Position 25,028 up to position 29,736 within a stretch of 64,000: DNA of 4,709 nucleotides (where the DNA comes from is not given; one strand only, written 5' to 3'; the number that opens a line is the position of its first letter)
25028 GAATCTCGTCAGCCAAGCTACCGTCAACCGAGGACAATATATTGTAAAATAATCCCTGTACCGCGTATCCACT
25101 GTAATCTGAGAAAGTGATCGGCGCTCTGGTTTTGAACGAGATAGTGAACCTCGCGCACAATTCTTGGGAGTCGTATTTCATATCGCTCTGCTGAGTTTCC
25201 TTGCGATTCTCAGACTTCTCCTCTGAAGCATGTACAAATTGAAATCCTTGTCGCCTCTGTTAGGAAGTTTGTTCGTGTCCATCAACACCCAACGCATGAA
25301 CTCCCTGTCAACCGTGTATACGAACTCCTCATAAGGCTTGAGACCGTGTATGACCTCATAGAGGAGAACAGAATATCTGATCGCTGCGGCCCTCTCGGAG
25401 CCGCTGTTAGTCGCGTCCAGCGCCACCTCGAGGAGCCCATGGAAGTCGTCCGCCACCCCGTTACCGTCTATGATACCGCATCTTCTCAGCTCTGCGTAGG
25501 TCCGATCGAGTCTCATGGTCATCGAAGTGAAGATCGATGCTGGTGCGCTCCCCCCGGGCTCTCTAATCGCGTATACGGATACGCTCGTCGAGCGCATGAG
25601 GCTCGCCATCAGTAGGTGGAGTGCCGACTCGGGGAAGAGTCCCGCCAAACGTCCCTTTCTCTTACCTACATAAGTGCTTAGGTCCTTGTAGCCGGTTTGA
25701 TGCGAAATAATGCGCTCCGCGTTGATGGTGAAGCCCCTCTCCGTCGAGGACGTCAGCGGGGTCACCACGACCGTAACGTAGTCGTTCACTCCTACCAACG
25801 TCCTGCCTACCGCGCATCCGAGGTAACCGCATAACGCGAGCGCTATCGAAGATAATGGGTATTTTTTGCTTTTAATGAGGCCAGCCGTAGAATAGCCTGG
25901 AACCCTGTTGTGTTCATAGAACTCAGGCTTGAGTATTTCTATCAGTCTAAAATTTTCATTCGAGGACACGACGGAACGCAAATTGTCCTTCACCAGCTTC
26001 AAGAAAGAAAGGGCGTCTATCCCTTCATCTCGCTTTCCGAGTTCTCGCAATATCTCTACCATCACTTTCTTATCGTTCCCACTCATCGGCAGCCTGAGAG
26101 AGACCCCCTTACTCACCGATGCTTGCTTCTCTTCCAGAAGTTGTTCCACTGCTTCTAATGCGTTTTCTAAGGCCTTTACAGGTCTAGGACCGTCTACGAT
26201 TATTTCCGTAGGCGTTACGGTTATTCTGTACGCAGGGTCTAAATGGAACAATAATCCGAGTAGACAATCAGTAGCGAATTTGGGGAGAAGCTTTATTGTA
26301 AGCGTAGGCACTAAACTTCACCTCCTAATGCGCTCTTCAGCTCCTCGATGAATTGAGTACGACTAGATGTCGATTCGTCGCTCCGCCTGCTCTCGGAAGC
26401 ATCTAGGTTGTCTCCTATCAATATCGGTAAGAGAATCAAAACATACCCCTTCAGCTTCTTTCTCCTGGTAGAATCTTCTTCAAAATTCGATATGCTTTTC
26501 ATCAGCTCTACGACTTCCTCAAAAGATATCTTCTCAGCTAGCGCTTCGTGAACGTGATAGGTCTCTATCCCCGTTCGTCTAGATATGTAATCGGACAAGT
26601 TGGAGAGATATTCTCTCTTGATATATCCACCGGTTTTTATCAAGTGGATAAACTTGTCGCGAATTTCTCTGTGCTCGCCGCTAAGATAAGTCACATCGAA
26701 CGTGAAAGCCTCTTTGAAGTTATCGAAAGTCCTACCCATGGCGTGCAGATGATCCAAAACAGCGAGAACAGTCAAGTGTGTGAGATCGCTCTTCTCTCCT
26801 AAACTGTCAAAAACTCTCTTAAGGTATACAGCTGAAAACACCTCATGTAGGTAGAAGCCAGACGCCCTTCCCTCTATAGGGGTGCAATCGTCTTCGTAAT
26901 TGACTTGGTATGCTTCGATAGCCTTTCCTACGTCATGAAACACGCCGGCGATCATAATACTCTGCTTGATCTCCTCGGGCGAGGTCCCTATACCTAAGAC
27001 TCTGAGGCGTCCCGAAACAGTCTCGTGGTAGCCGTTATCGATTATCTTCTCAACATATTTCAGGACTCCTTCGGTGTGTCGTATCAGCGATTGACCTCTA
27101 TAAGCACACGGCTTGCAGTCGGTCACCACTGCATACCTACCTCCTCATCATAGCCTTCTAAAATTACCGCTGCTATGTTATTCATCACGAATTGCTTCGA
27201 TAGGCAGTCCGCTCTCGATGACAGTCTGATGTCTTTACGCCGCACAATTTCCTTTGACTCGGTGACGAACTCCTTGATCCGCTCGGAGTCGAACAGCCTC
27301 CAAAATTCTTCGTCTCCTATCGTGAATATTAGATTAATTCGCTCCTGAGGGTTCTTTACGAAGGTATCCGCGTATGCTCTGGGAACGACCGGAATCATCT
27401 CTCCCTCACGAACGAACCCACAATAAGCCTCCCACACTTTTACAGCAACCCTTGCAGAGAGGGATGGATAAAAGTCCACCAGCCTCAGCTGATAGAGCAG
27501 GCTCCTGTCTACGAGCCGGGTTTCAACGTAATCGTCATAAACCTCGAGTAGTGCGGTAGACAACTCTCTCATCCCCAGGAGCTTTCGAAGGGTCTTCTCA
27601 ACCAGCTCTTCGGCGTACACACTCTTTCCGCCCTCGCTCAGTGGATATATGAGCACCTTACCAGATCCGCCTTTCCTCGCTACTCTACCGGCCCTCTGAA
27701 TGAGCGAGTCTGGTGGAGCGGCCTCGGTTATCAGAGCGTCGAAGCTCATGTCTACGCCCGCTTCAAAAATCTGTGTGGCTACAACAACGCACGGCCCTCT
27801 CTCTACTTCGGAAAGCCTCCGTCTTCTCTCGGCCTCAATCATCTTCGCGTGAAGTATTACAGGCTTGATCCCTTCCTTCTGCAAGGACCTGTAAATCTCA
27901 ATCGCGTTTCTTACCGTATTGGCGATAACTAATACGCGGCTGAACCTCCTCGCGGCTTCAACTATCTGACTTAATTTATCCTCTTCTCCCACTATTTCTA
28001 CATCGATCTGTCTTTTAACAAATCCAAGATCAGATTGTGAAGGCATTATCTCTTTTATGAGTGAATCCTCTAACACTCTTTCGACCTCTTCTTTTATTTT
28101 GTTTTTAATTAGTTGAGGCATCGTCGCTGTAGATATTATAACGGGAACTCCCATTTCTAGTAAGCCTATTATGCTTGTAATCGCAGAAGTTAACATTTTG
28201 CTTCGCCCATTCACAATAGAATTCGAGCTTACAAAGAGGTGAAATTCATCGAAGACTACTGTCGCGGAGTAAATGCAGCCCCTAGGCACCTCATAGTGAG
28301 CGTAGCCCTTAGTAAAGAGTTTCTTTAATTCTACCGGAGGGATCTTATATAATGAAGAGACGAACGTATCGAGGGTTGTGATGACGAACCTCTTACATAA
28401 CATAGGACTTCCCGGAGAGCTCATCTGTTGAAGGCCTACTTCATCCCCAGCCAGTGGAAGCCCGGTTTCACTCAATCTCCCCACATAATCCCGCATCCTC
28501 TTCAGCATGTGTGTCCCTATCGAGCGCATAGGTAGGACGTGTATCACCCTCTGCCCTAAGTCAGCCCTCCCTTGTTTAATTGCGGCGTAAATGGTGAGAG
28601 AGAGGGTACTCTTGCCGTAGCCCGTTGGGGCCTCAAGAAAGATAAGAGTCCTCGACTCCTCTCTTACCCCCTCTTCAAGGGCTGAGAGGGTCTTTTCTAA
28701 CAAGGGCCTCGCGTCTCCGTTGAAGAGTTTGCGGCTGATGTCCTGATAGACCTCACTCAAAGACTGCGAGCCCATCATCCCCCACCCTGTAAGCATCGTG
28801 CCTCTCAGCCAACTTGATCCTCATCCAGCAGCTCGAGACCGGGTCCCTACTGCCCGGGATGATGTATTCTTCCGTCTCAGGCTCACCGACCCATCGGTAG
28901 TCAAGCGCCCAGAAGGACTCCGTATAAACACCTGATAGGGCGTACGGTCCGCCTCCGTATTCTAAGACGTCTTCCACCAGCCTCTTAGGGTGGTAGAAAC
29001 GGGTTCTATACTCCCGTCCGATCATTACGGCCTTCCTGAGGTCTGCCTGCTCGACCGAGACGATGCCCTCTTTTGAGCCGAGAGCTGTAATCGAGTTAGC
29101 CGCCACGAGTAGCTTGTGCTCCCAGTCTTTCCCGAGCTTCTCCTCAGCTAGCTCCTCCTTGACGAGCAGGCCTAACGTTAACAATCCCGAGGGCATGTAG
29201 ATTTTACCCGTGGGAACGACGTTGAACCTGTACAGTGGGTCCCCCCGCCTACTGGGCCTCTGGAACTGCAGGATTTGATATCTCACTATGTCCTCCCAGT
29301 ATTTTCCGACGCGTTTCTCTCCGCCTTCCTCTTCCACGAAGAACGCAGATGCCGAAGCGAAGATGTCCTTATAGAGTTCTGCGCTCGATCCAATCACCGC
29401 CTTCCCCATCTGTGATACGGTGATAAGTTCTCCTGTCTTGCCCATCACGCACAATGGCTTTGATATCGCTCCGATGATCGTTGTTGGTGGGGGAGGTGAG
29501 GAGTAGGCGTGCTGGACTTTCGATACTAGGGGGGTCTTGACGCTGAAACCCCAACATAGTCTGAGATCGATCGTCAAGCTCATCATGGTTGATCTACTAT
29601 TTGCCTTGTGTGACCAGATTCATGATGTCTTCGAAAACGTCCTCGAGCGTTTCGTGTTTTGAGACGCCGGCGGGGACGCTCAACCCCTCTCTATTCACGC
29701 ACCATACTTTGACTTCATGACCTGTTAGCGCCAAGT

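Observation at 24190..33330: Lower-GC island carrying an array-less, adaptation-less type I-A CRISPR-Cas interference cassette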

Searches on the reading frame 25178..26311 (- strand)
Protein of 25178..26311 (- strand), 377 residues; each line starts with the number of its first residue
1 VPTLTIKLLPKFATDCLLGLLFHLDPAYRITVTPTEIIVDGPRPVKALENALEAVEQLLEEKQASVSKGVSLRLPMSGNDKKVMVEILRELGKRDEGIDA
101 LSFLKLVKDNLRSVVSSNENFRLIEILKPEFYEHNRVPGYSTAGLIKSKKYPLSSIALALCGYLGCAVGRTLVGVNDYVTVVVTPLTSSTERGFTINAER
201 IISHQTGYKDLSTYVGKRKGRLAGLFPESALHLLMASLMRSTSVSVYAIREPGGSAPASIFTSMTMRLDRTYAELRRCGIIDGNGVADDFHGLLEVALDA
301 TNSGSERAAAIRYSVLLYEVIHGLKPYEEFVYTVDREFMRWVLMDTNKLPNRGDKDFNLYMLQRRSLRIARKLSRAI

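Call 4: search_protein_families(library=pfam, proteins=[window:25178-26311:-], max_evalue=0.01)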
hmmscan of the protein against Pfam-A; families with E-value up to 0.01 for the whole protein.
window:25178-26311:- (377 aa): 0 families

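Call 5: search_protein_families(library=ncbifam, proteins=[window:25178-26311:-], max_evalue=0.01)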
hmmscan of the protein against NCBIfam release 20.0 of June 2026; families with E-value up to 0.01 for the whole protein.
window:25178-26311:- (377 aa): 2 families
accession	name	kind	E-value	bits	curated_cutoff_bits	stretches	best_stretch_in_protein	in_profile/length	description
TIGR03876.1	cas_csaX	equivalog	4.4e-22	78.7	222.5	1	63-337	32-280/281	type I-A CRISPR-associated protein CsaX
NF041153.1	organophos_OPH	equivalog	0.0067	15.6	500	1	156-219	11-77/365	organophosphate hydrolase OPH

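Call 60: search_solved_structures(query=window:25181-26311:-, max_evalue=1)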
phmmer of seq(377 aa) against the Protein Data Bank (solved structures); distinct sequences matched with E-value up to 1: 1.
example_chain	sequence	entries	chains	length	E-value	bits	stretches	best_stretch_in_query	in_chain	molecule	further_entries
1psc_A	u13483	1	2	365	0.11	14.5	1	158-220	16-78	PHOSPHOTRIESTERASE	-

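Call 71: search_protein_families(library=padloc, proteins=[window:25178-26311:-], max_evalue=0.01)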
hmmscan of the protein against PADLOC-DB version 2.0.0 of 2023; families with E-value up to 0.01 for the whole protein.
window:25178-26311:- (377 aa): 2 families
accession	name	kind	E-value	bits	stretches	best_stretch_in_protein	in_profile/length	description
PDLC01337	Cas8a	-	4.3e-23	80.2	1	50-338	10-257/272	CAS-I-A; effector_LS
PDLC00993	CsaX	-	1.2e-22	78.7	1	63-337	32-280/281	CRISPR type I-A/APERN-associated protein CsaX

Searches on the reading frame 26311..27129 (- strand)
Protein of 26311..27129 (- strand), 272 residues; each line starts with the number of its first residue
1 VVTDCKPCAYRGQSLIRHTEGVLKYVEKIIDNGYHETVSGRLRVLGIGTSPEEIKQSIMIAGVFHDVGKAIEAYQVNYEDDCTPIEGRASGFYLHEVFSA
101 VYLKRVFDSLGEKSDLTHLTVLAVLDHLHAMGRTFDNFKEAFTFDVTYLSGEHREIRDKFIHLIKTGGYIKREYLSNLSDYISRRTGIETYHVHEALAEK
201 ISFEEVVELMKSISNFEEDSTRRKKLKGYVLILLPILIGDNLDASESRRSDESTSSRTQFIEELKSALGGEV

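Call 4: search_protein_families(library=pfam, proteins=[window:26311-27129:-], max_evalue=0.01)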
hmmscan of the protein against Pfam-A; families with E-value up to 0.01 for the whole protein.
window:26311-27129:- (272 aa): 3 families
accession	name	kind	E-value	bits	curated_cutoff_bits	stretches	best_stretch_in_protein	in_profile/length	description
PF01966.28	HD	-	5e-05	24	22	1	17-160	3-106/116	HD domain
PF18019.7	Cas3_HD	-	0.00013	22.5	23.1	1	14-107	14-113/207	Cas3, HD domain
PF16901.10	DAO_C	-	0.0056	17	31.4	1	170-217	78-122/126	C-terminal domain of alpha-glycerophosphate oxidase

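Call 5: search_protein_families(library=ncbifam, proteins=[window:26311-27129:-], max_evalue=0.01)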
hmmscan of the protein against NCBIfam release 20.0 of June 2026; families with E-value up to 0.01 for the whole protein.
window:26311-27129:- (272 aa): 1 family
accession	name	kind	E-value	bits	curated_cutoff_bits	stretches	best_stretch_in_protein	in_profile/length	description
TIGR01596.1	cas3_HD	equivalog_domain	9e-12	45.4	43.45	1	15-164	1-114/178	CRISPR-associated endonuclease Cas3''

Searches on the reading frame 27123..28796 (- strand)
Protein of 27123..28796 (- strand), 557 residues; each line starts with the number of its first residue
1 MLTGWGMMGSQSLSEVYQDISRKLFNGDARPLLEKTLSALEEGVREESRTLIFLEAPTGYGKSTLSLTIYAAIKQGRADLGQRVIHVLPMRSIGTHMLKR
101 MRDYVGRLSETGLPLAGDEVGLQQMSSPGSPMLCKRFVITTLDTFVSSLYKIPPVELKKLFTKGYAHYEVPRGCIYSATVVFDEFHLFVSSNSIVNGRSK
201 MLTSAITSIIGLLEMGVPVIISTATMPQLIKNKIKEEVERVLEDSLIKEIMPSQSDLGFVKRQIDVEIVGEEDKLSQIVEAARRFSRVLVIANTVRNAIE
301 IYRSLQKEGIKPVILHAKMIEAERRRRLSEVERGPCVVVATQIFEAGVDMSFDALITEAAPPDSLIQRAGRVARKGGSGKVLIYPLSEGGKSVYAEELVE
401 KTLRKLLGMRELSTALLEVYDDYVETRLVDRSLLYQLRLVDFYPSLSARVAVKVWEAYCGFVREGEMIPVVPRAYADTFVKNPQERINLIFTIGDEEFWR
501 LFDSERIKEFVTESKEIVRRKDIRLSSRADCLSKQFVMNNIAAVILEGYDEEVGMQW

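Call 4: search_protein_families(library=pfam, proteins=[window:27123-28796:-], max_evalue=0.01)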
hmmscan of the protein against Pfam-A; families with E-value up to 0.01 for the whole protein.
window:27123-28796:- (557 aa): 5 families
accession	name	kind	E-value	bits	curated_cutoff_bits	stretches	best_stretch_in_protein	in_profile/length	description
PF22590.2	Cas3-like_C_2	-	6.6e-24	84.7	27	1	286-375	3-104/106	CRISPR-associated nuclease/helicase Cas3, C-terminal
PF00271.37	Helicase_C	-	2.6e-11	44.2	23.5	1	274-376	5-110/110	Helicase conserved C-terminal domain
PF00270.35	DEAD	-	1.6e-09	38.2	26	1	52-228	17-162/167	DEAD/DEAH box helicase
PF04851.21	ResIII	-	5.6e-05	23.6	22.5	1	36-192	11-141/164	Type III restriction enzyme, res subunit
PF01637.24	ATPase_2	-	0.0094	16.2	33.2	0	34-101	5-68/225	ATPase domain predominantly from Archaea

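Call 5: search_protein_families(library=ncbifam, proteins=[window:27123-28796:-], max_evalue=0.01)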
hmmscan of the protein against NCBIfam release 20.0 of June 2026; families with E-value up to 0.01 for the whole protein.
window:27123-28796:- (557 aa): 19 families
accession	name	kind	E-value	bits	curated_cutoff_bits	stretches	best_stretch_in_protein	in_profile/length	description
TIGR01587.1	cas3_core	equivalog_domain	1.9e-56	191.7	102.45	1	52-406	2-355/358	CRISPR-associated helicase Cas3'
TIGR02621.3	cas3_GSU0051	exception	1.3e-34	120.1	400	1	178-418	169-419/854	type I-G CRISPR-associated helicase/endonuclease Cas3g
NF007248.0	PRK09694.1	equivalog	5.1e-17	61.2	569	1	251-375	527-662/878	CRISPR-associated helicase/endonuclease Cas3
NF008744.0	PRK11776.1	equivalog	4e-08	32.2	524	1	205-382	167-343/460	ATP-dependent RNA helicase DbpA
TIGR01389.1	recQ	equivalog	6.5e-07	28.2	640.2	1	217-383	163-327/591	DNA helicase RecQ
NF053711.1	RNA_heli_RhlE1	exception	6.9e-07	28.4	750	1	231-386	190-349/434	RNA helicase RhlE1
NF002340.1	PRK01297.1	equivalog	1.8e-06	27.1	564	1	242-384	206-352/372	ATP-dependent RNA helicase RhlB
TIGR03158.1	cas3_cyano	exception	2.6e-06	26.8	69.1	0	286-372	273-356/357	type I-D CRISPR-associated helicase Cas3'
NF053636.1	DDHlcsCsdAPsy1082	equivalog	6.9e-06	24.8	890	1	282-379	240-341/512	DEAD/DEAH box helicase CsdA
NF007882.0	PRK10590.1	equivalog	3.7e-05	22.9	743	1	271-382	232-346/456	ATP-dependent RNA helicase RhlE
TIGR00631.1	uvrb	equivalog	5.3e-05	21.6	750.1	1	272-384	430-550/658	excinuclease ABC subunit UvrB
NF006742.0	PRK09270.1-1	equivalog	5.7e-05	22.5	402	1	30-92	26-83/237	nucleoside/nucleotide kinase family protein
NF003673.1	PRK05298.1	equivalog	0.00011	20.8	743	1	272-384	430-550/653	excinuclease ABC subunit UvrB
NF008394.0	PRK11192.1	equivalog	0.00013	20.9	507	1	234-380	195-346/441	ATP-dependent RNA helicase SrmB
NF006746.0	PRK09270.1-5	subfamily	0.00018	20.5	250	1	43-125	15-90/210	nucleoside/nucleotide kinase family protein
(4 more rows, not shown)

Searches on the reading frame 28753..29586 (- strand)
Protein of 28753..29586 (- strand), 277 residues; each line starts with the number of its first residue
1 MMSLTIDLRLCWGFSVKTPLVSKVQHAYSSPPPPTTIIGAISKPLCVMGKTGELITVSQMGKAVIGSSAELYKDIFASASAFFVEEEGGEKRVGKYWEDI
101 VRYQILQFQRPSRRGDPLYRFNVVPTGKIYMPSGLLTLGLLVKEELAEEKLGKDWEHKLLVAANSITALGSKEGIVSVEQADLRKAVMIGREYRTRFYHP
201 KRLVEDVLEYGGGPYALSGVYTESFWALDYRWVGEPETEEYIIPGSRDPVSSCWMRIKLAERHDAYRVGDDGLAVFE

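Call 4: search_protein_families(library=pfam, proteins=[window:28753-29586:-], max_evalue=0.01)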
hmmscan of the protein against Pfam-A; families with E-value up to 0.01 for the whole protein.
window:28753-29586:- (277 aa): 1 family
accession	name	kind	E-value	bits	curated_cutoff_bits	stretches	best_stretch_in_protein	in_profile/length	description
PF09704.15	Cas_Cas5d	-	0.0019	18.6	23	1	32-190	28-162/217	CRISPR-associated protein (Cas_Cas5)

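Call 5: search_protein_families(library=ncbifam, proteins=[window:28753-29586:-], max_evalue=0.01)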
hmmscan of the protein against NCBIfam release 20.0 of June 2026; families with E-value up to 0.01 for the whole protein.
window:28753-29586:- (277 aa): 1 family
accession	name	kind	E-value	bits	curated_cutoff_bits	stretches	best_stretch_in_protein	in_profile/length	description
TIGR01874.1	cas_cas5a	exception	4.6e-10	39.7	23.05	1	10-187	5-158/173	type I-A CRISPR-associated protein Cas5a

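Call 71: search_protein_families(library=padloc, proteins=[window:28753-29586:-], max_evalue=0.01)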
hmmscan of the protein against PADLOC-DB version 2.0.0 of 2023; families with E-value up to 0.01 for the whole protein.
window:28753-29586:- (277 aa): 6 families
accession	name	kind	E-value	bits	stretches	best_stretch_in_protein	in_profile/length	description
PDLC01262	Cas5a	-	1.5e-29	101.4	1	3-200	2-168/168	CAS-I-A; effector_G5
PDLC01366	Cas5a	-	2.5e-26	90.7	1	4-205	3-168/178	CAS-I-A; effector_G5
PDLC01453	Cas5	-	1.3e-16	59.1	1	1-180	1-128/205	CAS-I; effector_G5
PDLC00946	Cas5a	-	1.2e-10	39.7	1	10-187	5-158/173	"CRISPR-associated protein Cas5, subtype I-A/APERN"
PDLC01551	Cas5a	-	4.3e-09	34.2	1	158-206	138-186/247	CAS-I-A; effector_G5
PDLC01306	Cas5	-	1.6e-07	29.7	1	8-182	3-135/174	CAS-I; effector_G5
